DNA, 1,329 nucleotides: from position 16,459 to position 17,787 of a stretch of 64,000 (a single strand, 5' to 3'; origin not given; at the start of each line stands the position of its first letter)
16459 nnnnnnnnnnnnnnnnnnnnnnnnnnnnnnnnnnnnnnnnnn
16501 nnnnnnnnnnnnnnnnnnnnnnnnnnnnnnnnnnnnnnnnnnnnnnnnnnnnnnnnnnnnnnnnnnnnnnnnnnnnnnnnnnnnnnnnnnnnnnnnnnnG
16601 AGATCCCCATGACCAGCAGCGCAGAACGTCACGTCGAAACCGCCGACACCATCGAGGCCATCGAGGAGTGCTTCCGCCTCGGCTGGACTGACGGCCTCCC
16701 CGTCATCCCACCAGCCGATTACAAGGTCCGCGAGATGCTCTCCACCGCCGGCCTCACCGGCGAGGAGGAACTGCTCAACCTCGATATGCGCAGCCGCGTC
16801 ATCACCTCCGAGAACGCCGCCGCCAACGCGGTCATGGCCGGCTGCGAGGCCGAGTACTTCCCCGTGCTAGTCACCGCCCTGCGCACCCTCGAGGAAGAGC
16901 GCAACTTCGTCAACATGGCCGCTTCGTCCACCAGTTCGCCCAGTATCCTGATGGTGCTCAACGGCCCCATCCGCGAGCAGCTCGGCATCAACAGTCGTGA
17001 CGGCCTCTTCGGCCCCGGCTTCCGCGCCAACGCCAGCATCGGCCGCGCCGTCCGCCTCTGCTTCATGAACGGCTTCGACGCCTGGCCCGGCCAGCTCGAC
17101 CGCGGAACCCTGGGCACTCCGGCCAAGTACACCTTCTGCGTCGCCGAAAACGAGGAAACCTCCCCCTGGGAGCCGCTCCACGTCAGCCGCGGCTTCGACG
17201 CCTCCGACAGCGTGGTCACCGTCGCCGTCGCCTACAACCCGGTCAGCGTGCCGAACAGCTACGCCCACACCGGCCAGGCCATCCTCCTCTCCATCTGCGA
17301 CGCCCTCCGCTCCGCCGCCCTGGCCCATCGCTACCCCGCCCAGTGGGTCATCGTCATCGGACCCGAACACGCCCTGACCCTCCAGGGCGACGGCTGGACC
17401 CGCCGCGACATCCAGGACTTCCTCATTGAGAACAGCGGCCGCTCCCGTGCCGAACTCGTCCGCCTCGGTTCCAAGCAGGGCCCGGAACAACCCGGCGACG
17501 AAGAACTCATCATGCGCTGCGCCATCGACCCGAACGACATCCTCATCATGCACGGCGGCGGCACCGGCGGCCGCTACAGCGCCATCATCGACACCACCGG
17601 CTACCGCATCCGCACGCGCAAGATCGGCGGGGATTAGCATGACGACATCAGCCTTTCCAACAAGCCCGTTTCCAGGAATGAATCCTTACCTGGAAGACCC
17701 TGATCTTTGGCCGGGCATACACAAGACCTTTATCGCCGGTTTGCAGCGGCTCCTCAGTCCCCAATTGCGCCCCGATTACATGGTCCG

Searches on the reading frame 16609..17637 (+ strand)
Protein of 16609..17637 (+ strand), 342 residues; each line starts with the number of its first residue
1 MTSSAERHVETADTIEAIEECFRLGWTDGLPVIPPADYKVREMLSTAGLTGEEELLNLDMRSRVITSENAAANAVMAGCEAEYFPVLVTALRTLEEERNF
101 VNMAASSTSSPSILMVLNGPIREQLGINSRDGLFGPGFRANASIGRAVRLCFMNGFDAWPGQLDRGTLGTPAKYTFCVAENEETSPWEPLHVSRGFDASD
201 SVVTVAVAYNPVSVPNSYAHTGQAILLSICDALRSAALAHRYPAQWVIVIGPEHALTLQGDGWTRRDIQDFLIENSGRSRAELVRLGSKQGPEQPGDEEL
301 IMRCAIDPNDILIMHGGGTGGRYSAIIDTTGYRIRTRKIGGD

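Call 3: search_protein_families(library=pfam, proteins=[window:16609-17637:+], max_evalue=1)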
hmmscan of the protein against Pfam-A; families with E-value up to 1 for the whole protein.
window:16609-17637:+ (342 aa): 0 families

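Call 4: search_protein_families(library=ncbifam, proteins=[window:16609-17637:+], max_evalue=1)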
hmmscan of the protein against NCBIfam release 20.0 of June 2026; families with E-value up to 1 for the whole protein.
window:16609-17637:+ (342 aa): 0 families

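Call 5: search_protein_families(library=padloc, proteins=[window:16609-17637:+], max_evalue=1)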
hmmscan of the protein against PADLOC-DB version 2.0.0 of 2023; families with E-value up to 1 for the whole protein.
window:16609-17637:+ (342 aa): 0 families

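Call 19: search_solved_structures(query=window:16609-17634:+, max_evalue=10)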
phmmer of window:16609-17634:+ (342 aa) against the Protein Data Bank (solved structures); distinct sequences matched with E-value up to 10: 2.
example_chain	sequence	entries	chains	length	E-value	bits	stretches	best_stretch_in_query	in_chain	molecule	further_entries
8ulj_H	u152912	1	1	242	0.67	12.1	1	24-115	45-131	2E08 Fab Heavy Chain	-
7dns_A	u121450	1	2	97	1.7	10.8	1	262-309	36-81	de novo designed protein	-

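Call 27: find_homologous_proteins(query=window:16609-17634:+, max_evalue=0.001)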
Query window:16609-17634:+ (342 aa): 6414 proteins with E <= 0.001 among 8000 candidates; the best 120 are listed.
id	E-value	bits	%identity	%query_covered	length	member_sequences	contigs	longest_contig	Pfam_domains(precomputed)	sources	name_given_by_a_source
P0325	6.3e-211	717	92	99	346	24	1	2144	-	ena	-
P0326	2.3e-209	712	91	100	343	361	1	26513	-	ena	-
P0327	7.1e-174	596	74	99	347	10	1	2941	-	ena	-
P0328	1.9e-171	588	74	99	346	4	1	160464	-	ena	-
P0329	1.3e-170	585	73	99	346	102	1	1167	-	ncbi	-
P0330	7.7e-170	582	73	99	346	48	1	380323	-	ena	-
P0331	1.1e-169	582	73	99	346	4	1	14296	-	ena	-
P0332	2.8e-169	580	72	99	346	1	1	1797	-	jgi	jgi:hypothetical protein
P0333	4.9e-169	580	73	99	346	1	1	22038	-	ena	-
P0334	7.6e-169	579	73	99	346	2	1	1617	-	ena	-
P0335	1.2e-168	578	73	99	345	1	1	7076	-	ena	-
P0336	1.9e-168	578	72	99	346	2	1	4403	-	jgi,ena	jgi:hypothetical protein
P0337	2.4e-168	577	71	99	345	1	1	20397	-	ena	-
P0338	2.8e-168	577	73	99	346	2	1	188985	-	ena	-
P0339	3.1e-168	577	73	99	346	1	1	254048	-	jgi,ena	jgi:hypothetical protein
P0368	1.0e-165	569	71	99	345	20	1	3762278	-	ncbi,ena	-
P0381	1.3e-164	565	71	99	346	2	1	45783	-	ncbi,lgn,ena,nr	ncbi:MAG: hypothetical protein BZY75_04990 [SAR202 cluster bacterium Io17-Chloro-G7]|nr:MAG: hypothe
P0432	3.1e-158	544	68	99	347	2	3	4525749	-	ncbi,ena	-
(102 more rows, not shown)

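Call 34: find_encoding_contigs(protein=P0368, flank=6000, max_places=2)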
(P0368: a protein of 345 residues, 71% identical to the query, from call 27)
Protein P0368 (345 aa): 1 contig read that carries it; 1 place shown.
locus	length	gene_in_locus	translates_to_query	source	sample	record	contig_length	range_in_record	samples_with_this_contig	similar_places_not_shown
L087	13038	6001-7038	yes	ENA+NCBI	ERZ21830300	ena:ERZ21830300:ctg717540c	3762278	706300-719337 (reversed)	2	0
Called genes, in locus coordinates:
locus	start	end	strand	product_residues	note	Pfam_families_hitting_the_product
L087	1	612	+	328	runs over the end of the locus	PF00296:Bac_luciferase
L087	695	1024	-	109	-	PF10049:DUF2283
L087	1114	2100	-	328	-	PF02012:BNR (faint), PF15902:Sortilin-Vps10 (weak), PF15899:BNR_6 (faint), PF14870:PSII_BNR (weak), PF25852:DUF6242_C (weak), PF15902:Sortilin-Vps10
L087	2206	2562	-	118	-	PF05942:PaREP1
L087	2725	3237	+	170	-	PF00156:Pribosyltran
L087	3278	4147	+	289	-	PF00753:Lactamase_B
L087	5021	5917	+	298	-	PF03446:NAD_binding_2, PF03807:F420_oxidored, PF14833:NAD_binding_11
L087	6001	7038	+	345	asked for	-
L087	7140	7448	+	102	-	PF24696:UGSC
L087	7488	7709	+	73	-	PF24696:UGSC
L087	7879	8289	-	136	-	-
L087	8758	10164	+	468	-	PF08811:DUF1800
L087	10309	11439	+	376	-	PF07394:DUF1501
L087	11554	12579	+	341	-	PF13449:Phytase-like (faint), PF25021:TEN_NHL (faint), PF08450:SGL (faint), PF06739:SBBP (faint), PF17170:DUF5128 (faint), PF01436:NHL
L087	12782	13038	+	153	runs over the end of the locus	PF01257:2Fe-2S_thioredx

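Call 35: find_encoding_contigs(protein=P0432, flank=6000, max_places=2)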
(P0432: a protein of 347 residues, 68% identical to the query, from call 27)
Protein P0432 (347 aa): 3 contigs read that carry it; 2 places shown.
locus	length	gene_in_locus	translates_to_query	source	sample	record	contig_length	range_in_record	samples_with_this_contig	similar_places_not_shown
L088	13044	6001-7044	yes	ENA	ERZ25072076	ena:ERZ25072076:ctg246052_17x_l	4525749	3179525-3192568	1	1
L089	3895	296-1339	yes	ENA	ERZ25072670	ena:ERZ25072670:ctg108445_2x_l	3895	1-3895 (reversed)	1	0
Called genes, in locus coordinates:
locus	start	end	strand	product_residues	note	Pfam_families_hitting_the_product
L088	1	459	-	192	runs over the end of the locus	PF02357:NusG, PF00467:KOW (weak)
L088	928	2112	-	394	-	PF00009:GTP_EFTU, PF03144:GTP_EFTU_D2, PF03143:GTP_EFTU_D3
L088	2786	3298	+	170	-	PF00156:Pribosyltran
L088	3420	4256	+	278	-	PF00753:Lactamase_B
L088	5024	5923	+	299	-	PF03446:NAD_binding_2, PF03807:F420_oxidored, PF14833:NAD_binding_11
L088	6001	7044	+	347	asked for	-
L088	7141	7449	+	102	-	PF24696:UGSC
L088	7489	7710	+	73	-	PF24696:UGSC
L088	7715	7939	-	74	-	-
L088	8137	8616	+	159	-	PF01257:2Fe-2S_thioredx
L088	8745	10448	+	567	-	PF01512:Complex1_51K, PF10589:NADH_4Fe-4S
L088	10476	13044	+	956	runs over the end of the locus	PF13510:Fer2_4, PF10588:NADH-G_4Fe-4S_3 (faint), PF12838:Fer4_7 (weak), PF14697:Fer4_21 (weak), PF22117:Fer4_Nqo3, PF04879:Molybdop_Fe4S4, PF00384:Molybdopterin, PF01568:Molydop_binding (weak), +1 more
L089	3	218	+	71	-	?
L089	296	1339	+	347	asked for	-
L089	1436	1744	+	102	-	PF24696:UGSC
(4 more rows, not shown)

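Call 36: find_encoding_contigs(protein=P0381, flank=6000, max_places=2)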
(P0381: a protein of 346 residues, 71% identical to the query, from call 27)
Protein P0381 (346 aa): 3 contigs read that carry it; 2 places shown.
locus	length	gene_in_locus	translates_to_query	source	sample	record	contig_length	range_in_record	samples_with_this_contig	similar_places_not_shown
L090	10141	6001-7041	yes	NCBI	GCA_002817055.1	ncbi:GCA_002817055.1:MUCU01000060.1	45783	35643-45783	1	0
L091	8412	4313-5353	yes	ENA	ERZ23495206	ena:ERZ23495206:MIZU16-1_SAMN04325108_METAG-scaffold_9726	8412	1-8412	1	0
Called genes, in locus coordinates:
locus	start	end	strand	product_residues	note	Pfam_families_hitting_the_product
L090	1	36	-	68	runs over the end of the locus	PF00584:SecE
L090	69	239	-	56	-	PF00471:Ribosomal_L33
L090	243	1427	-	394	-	PF00009:GTP_EFTU, PF03144:GTP_EFTU_D2, PF03143:GTP_EFTU_D3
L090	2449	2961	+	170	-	PF00156:Pribosyltran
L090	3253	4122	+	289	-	PF00753:Lactamase_B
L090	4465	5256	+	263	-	PF02627:CMD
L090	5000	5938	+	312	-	PF03446:NAD_binding_2, PF03807:F420_oxidored (weak), PF14833:NAD_binding_11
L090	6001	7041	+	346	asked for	-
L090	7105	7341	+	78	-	-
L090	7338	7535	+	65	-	PF10049:DUF2283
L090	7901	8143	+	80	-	PF00126:HTH_1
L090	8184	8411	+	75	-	PF03466:LysR_substrate (weak)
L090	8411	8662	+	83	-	-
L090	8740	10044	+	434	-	PF07690:MFS_1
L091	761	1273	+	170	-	PF00156:Pribosyltran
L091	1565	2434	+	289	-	PF00753:Lactamase_B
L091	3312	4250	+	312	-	PF03446:NAD_binding_2, PF03807:F420_oxidored (weak), PF14833:NAD_binding_11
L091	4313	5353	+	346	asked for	-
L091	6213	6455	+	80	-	PF00126:HTH_1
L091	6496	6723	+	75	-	PF03466:LysR_substrate (weak)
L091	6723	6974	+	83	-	-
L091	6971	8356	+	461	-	PF07690:MFS_1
